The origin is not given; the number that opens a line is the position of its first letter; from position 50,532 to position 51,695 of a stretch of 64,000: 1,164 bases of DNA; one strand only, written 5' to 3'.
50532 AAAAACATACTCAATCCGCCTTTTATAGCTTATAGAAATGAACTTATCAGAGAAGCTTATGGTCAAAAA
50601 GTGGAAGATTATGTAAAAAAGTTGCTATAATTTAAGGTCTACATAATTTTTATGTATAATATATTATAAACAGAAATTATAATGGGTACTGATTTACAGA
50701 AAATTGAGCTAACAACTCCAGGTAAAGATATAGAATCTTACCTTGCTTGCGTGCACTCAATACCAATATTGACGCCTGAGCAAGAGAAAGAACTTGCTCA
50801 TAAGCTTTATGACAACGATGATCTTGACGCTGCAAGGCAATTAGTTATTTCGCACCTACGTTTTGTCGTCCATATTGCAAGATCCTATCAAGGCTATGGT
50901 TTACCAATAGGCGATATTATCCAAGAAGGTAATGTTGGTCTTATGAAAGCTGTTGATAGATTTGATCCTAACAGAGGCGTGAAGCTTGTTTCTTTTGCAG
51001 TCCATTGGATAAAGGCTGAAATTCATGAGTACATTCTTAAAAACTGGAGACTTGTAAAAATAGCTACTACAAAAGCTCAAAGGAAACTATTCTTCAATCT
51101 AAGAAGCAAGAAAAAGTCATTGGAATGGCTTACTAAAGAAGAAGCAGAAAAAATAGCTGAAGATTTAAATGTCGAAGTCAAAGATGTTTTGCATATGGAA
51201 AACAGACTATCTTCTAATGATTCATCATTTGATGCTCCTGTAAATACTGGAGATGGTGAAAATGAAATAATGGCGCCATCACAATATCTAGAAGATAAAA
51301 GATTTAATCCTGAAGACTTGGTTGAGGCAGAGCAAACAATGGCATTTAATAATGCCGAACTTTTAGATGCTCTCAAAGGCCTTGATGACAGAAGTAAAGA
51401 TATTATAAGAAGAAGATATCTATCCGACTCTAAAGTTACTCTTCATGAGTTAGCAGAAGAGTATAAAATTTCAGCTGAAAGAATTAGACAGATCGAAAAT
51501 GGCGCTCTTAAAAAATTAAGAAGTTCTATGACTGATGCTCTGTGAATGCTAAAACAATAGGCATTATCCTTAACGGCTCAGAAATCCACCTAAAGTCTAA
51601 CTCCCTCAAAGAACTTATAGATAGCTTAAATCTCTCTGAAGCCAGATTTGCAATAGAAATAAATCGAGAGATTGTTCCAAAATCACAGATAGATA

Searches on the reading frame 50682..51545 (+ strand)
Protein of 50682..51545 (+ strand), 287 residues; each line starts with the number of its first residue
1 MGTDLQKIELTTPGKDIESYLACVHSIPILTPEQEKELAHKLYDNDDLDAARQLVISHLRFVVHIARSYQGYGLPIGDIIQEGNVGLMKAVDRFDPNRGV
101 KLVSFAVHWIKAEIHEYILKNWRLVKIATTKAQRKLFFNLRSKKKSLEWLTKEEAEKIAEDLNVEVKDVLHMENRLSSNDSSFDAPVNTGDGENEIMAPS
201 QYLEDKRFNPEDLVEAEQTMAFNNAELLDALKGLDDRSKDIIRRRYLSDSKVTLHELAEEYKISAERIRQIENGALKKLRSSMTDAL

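Call 59: find_encoding_contigs(protein=window:50682-51545:+, flank=10000, max_places=1)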
Protein window:50682-51545:+ (287 aa): 25 contigs read that carry it; 1 place shown.
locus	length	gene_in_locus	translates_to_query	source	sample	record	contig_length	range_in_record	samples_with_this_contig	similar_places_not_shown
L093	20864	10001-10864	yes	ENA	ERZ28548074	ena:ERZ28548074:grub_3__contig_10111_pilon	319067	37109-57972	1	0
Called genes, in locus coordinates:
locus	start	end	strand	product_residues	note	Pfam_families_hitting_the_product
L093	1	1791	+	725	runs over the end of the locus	PF00580:UvrD-helicase, PF13245:AAA_19, PF13604:AAA_30 (faint), PF13361:UvrD_C, PF13538:UvrD_C_2 (weak), PF21196:PcrA_UvrD_tudor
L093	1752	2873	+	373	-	PF03480:DctP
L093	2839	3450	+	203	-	PF21948:LplA-B_cat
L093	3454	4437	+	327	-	PF04055:Radical_SAM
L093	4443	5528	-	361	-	PF09112:N-glycanase_N, PF09113:N-glycanase_C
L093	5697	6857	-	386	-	PF06808:DctM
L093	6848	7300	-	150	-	PF04290:DctQ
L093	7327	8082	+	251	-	PF03883:H2O2_YaaD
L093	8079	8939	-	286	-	PF00378:ECH_1, PF16113:ECH_2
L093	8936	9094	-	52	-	-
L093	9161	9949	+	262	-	PF00459:Inositol_P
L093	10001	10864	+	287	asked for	PF04542:Sigma70_r2, PF04545:Sigma70_r4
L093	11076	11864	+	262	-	PF05690:ThiG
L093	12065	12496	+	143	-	PF02390:Methyltransf_4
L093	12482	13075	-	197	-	PF01725:Ham1p_like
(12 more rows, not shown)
